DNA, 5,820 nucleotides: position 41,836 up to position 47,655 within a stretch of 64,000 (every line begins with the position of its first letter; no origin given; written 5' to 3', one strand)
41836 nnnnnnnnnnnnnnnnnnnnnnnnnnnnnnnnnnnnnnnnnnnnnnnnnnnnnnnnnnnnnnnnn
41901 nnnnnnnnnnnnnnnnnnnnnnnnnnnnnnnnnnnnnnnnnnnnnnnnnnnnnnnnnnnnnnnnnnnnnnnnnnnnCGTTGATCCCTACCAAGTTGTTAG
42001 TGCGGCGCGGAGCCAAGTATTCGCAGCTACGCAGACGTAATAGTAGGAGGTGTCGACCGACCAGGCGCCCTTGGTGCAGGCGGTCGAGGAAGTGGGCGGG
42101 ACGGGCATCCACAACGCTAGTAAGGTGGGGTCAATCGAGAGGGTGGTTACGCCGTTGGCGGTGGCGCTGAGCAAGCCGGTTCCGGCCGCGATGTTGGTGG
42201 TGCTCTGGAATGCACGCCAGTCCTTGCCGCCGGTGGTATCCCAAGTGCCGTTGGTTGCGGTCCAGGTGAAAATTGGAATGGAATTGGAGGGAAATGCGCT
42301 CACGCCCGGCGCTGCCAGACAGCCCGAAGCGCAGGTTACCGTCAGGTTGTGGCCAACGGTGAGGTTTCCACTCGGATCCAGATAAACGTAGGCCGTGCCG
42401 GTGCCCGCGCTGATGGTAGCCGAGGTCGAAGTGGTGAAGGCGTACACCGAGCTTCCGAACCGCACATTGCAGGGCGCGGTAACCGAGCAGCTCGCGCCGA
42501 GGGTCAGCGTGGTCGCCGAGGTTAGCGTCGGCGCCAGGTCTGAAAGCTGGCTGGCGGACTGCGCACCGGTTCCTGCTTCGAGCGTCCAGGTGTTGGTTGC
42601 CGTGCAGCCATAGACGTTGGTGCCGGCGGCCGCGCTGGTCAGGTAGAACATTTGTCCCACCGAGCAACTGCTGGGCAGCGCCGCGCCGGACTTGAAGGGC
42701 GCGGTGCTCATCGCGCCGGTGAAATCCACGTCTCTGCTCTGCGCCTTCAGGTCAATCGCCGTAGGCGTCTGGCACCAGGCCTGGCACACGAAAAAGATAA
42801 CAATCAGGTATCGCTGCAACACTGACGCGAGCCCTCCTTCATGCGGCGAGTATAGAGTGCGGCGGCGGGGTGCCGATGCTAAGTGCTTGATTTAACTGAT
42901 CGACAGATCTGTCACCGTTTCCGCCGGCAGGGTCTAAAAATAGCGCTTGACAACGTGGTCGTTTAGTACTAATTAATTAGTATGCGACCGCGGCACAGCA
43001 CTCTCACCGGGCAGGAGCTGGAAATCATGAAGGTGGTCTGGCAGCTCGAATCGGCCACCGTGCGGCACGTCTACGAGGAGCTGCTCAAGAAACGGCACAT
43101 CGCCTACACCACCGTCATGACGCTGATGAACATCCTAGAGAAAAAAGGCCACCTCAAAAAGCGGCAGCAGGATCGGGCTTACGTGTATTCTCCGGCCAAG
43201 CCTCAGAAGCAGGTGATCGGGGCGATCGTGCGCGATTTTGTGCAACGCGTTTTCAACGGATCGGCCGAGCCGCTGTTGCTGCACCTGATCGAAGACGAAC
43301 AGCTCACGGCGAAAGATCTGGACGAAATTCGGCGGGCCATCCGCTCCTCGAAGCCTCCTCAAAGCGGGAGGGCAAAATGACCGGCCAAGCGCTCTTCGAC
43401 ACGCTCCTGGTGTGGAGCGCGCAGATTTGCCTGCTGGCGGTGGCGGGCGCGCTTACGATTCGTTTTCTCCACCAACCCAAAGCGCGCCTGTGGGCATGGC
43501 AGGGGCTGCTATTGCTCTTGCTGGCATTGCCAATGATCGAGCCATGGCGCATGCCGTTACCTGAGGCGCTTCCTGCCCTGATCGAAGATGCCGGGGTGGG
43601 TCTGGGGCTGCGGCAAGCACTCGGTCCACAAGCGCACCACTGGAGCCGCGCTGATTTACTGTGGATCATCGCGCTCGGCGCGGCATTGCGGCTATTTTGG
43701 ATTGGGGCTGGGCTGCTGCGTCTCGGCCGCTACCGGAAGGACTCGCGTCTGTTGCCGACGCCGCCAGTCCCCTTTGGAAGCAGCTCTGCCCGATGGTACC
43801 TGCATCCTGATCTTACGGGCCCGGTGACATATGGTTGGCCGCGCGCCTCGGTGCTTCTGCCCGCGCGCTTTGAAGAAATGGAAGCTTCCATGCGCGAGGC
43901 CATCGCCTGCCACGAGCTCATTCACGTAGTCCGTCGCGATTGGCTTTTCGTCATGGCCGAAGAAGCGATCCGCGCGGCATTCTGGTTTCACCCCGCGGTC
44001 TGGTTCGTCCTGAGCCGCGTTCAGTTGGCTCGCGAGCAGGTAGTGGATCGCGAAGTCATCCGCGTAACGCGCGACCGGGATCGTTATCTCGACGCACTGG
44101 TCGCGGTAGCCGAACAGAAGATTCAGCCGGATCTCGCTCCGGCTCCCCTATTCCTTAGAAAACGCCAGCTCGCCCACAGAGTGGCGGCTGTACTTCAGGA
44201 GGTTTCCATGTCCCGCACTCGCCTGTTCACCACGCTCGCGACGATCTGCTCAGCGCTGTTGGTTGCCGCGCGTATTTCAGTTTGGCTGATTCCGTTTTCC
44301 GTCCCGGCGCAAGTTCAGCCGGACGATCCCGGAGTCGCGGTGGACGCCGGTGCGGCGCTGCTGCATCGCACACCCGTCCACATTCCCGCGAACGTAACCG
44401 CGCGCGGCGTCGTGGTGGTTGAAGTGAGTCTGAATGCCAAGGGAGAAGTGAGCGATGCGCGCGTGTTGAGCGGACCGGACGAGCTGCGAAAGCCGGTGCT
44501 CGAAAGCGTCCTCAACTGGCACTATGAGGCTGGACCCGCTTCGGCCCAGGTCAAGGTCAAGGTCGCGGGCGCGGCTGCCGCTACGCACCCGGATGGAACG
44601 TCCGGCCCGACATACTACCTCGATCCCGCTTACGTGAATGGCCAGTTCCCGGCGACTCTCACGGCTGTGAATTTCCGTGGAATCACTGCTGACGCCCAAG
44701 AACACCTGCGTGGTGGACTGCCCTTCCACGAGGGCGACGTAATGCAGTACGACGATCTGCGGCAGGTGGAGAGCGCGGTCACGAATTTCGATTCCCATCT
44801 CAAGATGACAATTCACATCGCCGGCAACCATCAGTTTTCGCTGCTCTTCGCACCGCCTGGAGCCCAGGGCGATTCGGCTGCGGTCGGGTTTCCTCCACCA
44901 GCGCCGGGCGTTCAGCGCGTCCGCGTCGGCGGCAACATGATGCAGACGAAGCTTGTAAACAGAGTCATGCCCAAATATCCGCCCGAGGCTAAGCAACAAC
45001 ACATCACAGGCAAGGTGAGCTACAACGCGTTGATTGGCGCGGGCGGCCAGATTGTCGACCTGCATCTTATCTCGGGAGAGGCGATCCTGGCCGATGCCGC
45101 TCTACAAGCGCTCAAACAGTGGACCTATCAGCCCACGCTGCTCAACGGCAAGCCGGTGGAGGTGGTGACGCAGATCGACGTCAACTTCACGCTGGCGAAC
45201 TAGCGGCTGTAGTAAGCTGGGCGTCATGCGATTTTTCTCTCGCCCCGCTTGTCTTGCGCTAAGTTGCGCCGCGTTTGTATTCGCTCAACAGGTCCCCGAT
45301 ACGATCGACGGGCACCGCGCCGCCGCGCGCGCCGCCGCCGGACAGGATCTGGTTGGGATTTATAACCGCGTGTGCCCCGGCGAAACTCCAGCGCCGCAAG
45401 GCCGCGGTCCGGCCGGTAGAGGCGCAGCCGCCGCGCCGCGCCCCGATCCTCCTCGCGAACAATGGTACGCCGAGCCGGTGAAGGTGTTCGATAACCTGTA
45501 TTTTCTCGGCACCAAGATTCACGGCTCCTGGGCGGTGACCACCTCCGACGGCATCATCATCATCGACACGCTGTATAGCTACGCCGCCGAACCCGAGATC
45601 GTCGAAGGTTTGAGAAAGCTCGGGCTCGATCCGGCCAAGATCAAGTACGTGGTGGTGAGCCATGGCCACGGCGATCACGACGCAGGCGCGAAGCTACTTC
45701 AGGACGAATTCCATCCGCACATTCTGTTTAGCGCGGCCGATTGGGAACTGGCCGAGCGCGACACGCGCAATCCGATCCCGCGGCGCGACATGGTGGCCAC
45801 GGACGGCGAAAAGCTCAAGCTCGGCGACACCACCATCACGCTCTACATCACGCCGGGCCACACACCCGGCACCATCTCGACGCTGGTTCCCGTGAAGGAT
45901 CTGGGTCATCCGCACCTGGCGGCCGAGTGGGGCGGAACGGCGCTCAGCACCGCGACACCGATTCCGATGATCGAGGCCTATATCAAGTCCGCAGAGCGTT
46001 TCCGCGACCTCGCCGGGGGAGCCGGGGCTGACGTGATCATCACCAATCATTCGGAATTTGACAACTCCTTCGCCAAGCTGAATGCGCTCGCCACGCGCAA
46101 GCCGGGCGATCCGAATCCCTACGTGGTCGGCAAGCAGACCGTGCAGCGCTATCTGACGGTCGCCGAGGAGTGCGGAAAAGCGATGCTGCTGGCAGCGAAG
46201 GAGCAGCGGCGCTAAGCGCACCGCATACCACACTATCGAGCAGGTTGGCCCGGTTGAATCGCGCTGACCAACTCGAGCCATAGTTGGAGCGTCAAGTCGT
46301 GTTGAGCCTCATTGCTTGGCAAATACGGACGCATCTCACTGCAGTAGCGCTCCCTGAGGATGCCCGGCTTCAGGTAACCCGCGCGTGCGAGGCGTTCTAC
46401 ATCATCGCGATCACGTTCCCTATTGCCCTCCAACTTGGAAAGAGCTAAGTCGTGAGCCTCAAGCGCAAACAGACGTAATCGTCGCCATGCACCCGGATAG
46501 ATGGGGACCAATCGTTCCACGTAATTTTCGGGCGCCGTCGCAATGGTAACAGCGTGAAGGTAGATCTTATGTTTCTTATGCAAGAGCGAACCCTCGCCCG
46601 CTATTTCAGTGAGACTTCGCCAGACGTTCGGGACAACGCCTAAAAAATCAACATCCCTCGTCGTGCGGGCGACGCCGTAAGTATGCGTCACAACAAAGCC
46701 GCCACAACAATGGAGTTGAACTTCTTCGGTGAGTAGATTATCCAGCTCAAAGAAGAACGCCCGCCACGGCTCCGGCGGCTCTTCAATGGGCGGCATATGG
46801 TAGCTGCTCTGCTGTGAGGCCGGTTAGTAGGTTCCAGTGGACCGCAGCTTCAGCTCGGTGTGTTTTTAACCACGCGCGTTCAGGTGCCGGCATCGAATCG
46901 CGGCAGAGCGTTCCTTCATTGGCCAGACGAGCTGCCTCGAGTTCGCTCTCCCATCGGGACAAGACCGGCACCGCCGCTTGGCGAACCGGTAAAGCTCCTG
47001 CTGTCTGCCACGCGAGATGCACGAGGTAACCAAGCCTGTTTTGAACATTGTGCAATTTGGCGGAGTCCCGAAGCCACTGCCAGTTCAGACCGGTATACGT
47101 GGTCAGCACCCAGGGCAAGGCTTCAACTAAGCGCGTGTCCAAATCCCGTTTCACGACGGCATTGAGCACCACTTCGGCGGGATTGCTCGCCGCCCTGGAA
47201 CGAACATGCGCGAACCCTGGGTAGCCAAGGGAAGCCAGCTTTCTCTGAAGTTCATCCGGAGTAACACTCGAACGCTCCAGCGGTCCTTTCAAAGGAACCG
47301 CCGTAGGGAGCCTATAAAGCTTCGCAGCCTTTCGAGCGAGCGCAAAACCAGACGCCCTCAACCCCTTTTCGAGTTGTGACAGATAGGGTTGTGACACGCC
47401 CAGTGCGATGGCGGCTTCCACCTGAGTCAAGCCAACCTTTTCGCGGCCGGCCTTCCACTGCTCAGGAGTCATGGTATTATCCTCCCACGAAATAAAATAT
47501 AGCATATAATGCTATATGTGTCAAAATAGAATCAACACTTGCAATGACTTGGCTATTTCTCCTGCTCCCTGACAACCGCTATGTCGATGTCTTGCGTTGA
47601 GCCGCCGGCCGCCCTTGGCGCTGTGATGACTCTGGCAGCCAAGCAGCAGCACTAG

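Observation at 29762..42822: Gtr/Arn-like lipid-linked glycosylation operon interlocked with a giant-secreted-protein operon: candidate undescribed cell-surface glycosylation system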

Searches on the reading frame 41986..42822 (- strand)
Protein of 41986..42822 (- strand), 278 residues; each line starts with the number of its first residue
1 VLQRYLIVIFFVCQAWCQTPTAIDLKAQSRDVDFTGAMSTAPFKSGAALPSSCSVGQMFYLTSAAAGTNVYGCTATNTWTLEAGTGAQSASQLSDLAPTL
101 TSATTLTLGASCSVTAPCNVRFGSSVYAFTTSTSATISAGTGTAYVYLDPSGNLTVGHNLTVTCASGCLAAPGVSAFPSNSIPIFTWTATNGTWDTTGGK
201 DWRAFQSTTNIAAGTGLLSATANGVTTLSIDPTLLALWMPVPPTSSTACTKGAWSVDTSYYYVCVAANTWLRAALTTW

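Call 4: search_protein_families(library=pfam, proteins=[window:41986-42822:-], max_evalue=0.01)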
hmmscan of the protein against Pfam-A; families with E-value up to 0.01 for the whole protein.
window:41986-42822:- (278 aa): 0 families

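Call 5: search_protein_families(library=ncbifam, proteins=[window:41986-42822:-], max_evalue=0.01)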
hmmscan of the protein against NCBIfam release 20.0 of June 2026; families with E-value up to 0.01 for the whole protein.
window:41986-42822:- (278 aa): 0 families

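Call 21: search_protein_families(library=pfam, proteins=[window:41986-42822:-], max_evalue=10)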
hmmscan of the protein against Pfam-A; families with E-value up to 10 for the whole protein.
window:41986-42822:- (278 aa): 0 families

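Call 27: search_dna_similar(query=window:41986-42822:-, collection=phages, mode=protein, max_evalue=0.001)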
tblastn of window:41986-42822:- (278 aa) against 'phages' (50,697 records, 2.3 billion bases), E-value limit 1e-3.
Records with a match: 59; places in all: 59; records where one place covers at least 80% of the query: 0.
Best place of each record, by identity: <60% 59.
By first word of the organism name: Klebsiella 32; Synechococcus 23; Serratia 3; Escherichia 1.
By host as written in the record: - 26; Klebsiella pneumoniae 19; Synechococcus 2; Klebsiella pneumoniae baa-2146 2; Klebsiella pneumoniae K6592 2; Klebsiella sp. 2; Escherichia coli HS(pFamp)R (ATCC 700891) 1; Klebsiella pneumoniae KLEB009 1; and 4 more.
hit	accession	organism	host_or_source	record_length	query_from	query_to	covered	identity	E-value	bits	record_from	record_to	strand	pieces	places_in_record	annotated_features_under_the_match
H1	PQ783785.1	Escherichia phage PDP46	Escherichia coli HS(pFamp)R (ATCC ...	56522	200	278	28%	36.7%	4e-6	54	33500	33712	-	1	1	tail fiber protein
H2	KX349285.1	Synechococcus phage S-RIM8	Synechococcus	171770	205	278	27%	38.8%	2e-4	49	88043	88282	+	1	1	structural protein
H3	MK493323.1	Synechococcus phage S-RIM8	Synechococcus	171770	205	278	27%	38.8%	2e-4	49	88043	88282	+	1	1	hypothetical protein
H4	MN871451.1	Serratia phage KpYy_2_45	Klebsiella pneumoniae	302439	216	278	23%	42.9%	3e-6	54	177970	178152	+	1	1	record has no annotation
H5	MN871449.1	Serratia phage KpXa_1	Klebsiella pneumoniae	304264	216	278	23%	42.9%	3e-6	54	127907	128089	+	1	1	record has no annotation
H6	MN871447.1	Serratia phage KpLz_1_41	Klebsiella pneumoniae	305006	216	278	23%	42.9%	3e-6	54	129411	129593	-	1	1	record has no annotation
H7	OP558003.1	Klebsiella phage vB_KpnS_MDA2066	Klebsiella pneumoniae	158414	231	278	17%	50.0%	3e-6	54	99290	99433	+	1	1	tail spike protein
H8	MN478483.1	Klebsiella phage UPM 2146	Klebsiella pneumoniae baa-2146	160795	231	278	17%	50.0%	3e-6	54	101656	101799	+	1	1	unclassified maturation protein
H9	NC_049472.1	Klebsiella phage UPM 2146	Klebsiella pneumoniae baa-2146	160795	231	278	17%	50.0%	3e-6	54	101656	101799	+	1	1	tail fiber protein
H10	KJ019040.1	Synechococcus phage ACG-2014b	-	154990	232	278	17%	47.9%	9e-4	47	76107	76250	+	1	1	structural protein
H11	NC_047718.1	Synechococcus phage ACG-2014b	-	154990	232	278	17%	47.9%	9e-4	47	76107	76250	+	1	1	structural protein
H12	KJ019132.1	Synechococcus phage ACG-2014b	-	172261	232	278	17%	47.9%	9e-4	47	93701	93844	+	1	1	structural protein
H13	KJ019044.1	Synechococcus phage ACG-2014b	-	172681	232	278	17%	47.9%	9e-4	47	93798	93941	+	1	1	structural protein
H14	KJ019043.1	Synechococcus phage ACG-2014b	-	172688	232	278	17%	47.9%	9e-4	47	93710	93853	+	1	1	structural protein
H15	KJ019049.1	Synechococcus phage ACG-2014b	-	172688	232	278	17%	47.9%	9e-4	47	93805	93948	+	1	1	structural protein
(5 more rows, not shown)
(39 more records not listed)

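Call 52: search_protein_families(library=phrogs, proteins=[window:41986-42822:-], max_evalue=0.01)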
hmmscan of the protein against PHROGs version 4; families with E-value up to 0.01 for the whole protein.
window:41986-42822:- (278 aa): 2 families
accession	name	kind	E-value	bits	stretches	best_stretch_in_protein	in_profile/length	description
phrog_17312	-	tail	6.6e-08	32.3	1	199-278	713-792/792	tail protein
phrog_21017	-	unknown function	6.7e-06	27.4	1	210-276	77-140/143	-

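Call 86: get_annotated_region(hit=H7, flank=3000)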
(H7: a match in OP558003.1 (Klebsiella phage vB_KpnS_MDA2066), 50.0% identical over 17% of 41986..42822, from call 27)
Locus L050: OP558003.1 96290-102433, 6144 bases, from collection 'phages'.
description: Klebsiella phage vB_KpnS_MDA2066, complete genome.
organism: Klebsiella phage vB_KpnS_MDA2066 (NCBI taxid 3041492)
taxonomy: Viruses; Duplodnaviria; Heunggongvirae; Uroviricota; Caudoviricetes; Ackermannviridae; Taipeivirus
host: Klebsiella pneumoniae; source: wastewater; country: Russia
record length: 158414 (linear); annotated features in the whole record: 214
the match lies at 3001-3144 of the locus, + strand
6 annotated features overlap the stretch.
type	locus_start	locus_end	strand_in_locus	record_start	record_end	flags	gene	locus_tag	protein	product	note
CDS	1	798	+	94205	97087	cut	-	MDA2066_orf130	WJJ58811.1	tail spike protein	-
CDS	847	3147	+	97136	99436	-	-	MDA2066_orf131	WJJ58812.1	tail spike protein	-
CDS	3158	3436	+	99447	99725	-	-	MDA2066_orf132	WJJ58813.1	hypothetical protein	-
CDS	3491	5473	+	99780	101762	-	-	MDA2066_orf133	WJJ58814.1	tail fibers protein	-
CDS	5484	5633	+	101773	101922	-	-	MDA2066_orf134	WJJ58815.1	hypothetical protein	-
CDS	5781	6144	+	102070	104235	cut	-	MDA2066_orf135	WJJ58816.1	tailspike protein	-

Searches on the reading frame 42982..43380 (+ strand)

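Call 7: search_protein_families(library=pfam, proteins=[window:42982-43380:+], max_evalue=0.001)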
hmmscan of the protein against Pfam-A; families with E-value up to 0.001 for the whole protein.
window:42982-43380:+ (132 aa): 1 family
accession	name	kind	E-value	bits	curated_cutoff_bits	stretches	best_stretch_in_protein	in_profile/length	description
PF03965.22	Penicillinase_R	-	1.9e-33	115.7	22.6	1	8-121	1-114/115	Penicillinase repressor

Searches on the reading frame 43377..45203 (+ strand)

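Call 7: search_protein_families(library=pfam, proteins=[window:43377-45203:+], max_evalue=0.001)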
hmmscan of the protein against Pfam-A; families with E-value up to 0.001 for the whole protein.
window:43377-45203:+ (608 aa): 2 families
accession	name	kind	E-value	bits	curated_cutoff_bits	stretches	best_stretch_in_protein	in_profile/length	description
PF03544.19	TonB_C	-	1.1e-24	87.2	24.6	2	532-606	3-79/79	Gram-negative bacterial TonB protein C-terminal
PF05569.17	Peptidase_M56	-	4.8e-18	65.8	31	1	140-271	159-295/296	BlaR1 peptidase M56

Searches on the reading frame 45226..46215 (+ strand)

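Call 7: search_protein_families(library=pfam, proteins=[window:45226-46215:+], max_evalue=0.001)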
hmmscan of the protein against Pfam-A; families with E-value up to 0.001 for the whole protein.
window:45226-46215:+ (329 aa): 2 families
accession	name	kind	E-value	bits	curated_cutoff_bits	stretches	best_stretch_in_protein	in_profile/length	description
PF00753.33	Lactamase_B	-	1.1e-14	55.2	22.7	1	101-221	8-139/196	Metallo-beta-lactamase superfamily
PF12706.13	Lactamase_B_2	-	2e-05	24.7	27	1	111-210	3-109/200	Beta-lactamase superfamily domain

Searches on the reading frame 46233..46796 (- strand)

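Call 70: search_protein_families(library=pfam, proteins=[window:46233-46796:-], max_evalue=0.0001)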
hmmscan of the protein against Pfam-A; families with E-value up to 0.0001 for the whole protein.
window:46233-46796:- (187 aa): 1 family
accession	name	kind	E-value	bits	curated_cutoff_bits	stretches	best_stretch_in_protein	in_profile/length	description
PF19502.5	DUF6036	-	3.5e-10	40.4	23.6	1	30-164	24-146/164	Nucleotidyltransferase of unknown function (DUF6036)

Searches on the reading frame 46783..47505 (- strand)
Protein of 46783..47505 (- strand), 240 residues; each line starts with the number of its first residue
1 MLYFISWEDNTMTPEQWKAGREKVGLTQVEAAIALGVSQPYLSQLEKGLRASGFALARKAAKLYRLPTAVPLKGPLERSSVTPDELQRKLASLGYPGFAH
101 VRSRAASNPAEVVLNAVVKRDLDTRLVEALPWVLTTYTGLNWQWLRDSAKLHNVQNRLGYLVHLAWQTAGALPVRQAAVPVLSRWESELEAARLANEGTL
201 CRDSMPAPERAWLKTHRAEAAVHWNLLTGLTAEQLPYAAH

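Call 7: search_protein_families(library=pfam, proteins=[window:46783-47505:-], max_evalue=0.001)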
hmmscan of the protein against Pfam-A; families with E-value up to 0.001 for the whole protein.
window:46783-47505:- (240 aa): 2 families
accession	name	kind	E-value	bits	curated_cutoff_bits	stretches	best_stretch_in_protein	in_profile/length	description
PF01381.28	HTH_3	-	3.6e-09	36.9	23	1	18-68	2-52/55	Helix-turn-helix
PF13560.12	HTH_31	-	4.4e-08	33.7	27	1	21-68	10-58/64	Helix-turn-helix domain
